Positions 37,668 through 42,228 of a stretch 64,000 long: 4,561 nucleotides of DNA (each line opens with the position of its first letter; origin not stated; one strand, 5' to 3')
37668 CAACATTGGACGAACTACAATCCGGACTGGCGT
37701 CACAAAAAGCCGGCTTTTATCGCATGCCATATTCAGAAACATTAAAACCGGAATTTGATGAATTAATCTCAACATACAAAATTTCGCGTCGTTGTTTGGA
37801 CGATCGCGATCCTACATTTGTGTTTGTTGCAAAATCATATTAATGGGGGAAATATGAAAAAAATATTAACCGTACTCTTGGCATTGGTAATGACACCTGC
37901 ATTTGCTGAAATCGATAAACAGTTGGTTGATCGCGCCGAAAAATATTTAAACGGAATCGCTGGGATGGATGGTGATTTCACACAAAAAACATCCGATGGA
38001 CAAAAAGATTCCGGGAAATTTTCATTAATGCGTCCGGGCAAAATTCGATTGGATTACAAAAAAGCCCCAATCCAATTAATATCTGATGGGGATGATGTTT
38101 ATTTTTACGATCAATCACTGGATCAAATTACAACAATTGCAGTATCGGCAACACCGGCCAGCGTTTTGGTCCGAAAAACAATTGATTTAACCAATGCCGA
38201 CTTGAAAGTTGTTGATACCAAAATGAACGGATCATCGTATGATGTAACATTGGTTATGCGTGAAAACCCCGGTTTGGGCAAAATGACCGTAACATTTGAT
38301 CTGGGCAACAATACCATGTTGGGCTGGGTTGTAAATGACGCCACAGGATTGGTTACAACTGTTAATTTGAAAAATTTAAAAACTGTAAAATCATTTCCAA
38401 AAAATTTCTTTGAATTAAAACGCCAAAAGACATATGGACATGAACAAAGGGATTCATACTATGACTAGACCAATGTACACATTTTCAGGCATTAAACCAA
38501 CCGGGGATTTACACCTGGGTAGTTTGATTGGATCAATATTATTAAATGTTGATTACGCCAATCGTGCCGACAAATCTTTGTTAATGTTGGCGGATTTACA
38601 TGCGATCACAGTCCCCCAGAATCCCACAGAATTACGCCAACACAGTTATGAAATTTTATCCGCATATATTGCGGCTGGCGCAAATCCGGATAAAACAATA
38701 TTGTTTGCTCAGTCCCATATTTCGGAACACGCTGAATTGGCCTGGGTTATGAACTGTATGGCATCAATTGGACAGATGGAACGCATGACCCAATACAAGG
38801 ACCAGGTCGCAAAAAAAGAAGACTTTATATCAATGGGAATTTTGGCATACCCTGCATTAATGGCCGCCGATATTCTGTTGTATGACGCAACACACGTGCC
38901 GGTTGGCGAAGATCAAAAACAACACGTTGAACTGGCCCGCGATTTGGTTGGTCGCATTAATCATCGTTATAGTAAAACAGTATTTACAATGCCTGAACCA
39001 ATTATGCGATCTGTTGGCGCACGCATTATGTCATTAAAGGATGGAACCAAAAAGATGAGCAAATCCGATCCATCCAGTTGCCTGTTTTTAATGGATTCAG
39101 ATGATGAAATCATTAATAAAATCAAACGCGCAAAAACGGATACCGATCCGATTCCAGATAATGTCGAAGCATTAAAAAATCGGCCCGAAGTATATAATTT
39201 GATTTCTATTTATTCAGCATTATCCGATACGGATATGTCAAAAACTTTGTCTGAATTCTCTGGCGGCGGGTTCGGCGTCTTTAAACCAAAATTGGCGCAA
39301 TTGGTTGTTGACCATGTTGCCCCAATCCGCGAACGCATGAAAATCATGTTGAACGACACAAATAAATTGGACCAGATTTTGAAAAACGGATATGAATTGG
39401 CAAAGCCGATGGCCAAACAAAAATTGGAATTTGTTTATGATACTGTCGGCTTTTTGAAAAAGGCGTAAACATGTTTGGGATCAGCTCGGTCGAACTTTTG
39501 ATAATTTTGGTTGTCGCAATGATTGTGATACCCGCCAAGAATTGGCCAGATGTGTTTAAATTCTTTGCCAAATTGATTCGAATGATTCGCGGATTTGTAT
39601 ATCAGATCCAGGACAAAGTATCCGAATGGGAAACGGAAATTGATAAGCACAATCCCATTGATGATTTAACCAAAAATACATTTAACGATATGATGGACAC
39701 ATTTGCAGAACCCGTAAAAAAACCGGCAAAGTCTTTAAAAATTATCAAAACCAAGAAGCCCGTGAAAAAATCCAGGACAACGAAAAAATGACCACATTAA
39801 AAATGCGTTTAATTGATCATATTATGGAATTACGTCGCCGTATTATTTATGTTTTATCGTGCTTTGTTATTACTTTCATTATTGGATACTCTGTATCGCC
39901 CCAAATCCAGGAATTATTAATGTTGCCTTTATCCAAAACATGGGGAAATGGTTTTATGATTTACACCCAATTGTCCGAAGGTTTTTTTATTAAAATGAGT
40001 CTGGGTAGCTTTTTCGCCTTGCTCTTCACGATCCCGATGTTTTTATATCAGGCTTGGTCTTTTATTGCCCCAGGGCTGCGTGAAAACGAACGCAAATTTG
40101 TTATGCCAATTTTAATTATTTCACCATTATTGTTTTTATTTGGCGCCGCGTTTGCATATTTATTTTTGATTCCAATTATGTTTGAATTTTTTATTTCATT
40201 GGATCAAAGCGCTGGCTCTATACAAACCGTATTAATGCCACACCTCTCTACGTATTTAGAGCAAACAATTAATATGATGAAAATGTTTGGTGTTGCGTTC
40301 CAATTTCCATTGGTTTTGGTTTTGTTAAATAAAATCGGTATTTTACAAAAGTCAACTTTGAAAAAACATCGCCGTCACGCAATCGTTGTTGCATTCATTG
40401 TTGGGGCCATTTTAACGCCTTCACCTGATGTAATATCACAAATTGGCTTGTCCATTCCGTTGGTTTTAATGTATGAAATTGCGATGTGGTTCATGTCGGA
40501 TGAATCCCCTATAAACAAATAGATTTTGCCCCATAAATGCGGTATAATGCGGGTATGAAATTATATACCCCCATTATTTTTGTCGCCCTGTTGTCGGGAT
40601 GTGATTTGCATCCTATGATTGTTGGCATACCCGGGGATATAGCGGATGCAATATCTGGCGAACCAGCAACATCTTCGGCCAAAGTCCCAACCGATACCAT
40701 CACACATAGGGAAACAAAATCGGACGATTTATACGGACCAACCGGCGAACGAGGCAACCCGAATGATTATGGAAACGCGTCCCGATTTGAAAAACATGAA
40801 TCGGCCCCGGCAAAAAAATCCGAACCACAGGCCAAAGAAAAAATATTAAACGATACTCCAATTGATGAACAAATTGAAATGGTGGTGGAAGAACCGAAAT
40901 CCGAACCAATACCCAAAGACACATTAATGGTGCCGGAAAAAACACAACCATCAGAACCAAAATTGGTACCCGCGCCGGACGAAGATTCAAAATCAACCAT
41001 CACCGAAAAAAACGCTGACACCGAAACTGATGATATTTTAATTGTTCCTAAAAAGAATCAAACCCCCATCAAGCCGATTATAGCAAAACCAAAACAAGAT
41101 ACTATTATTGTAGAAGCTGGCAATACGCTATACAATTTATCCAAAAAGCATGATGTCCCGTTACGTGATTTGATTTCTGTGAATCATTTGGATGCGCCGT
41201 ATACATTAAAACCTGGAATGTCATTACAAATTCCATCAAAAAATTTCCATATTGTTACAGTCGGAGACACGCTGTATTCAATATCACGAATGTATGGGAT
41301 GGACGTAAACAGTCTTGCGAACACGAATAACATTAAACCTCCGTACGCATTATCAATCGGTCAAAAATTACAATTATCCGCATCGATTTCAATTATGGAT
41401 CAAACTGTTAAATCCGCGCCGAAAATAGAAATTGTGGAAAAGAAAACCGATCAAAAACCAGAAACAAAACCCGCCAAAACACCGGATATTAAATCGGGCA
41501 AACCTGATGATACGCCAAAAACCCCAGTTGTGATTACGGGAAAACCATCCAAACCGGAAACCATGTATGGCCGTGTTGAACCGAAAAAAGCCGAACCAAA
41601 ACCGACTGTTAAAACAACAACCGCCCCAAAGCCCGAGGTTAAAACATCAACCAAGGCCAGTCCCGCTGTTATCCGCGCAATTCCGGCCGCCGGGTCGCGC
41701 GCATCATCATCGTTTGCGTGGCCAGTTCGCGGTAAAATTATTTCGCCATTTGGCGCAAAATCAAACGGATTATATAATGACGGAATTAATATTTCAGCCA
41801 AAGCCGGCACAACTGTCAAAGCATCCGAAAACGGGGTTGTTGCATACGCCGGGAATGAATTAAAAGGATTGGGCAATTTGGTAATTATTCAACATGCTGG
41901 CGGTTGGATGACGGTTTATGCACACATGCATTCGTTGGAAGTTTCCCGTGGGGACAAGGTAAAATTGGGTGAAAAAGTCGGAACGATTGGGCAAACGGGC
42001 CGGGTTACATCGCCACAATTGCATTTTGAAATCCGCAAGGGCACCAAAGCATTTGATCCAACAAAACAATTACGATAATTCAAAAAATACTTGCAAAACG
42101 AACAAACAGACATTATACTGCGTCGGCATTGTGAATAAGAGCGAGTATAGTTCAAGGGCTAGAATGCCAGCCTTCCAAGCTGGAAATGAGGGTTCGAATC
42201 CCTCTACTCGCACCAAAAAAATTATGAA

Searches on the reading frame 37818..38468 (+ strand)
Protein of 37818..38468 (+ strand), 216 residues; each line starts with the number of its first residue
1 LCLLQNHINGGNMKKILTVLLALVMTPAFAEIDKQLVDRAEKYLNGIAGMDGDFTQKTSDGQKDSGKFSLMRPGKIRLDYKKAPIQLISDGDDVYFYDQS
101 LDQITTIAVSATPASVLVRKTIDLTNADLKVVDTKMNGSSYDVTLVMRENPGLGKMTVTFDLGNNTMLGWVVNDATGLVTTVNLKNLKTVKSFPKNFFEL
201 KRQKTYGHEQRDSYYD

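Call 82: search_protein_families(library=pfam, proteins=[window:37818-38468:+], max_evalue=0.001)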
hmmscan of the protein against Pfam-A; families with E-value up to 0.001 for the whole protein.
window:37818-38468:+ (216 aa): 1 family
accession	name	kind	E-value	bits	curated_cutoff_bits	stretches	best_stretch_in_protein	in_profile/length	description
PF03548.22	LolA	-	1.6e-25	90.2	23.6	1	47-200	3-164/165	Outer membrane lipoprotein carrier protein LolA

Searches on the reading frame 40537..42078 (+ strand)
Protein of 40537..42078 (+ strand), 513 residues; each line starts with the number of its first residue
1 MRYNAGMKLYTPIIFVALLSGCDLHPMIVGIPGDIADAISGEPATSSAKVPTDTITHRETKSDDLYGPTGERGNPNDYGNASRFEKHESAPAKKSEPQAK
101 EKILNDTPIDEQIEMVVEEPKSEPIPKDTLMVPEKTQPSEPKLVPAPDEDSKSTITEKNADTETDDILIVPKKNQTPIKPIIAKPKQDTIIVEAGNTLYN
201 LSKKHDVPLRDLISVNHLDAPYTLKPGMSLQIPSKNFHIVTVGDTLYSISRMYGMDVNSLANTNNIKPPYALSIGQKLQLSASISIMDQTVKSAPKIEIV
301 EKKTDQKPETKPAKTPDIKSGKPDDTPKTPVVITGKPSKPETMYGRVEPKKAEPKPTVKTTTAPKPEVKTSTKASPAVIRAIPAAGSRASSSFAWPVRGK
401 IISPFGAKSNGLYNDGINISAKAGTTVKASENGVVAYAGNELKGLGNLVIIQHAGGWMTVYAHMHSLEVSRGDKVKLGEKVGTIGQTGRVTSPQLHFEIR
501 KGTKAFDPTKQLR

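Call 82: search_protein_families(library=pfam, proteins=[window:40537-42078:+], max_evalue=0.001)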
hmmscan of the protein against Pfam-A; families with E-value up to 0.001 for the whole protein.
window:40537-42078:+ (513 aa): 2 families
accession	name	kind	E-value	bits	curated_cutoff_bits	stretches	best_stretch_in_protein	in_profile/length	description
PF01551.29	Peptidase_M23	-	9.3e-32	109.5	28.7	1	414-508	3-96/96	Peptidase family M23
PF01476.26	LysM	-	1.2e-24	86.4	20.9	2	238-280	1-42/43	LysM domain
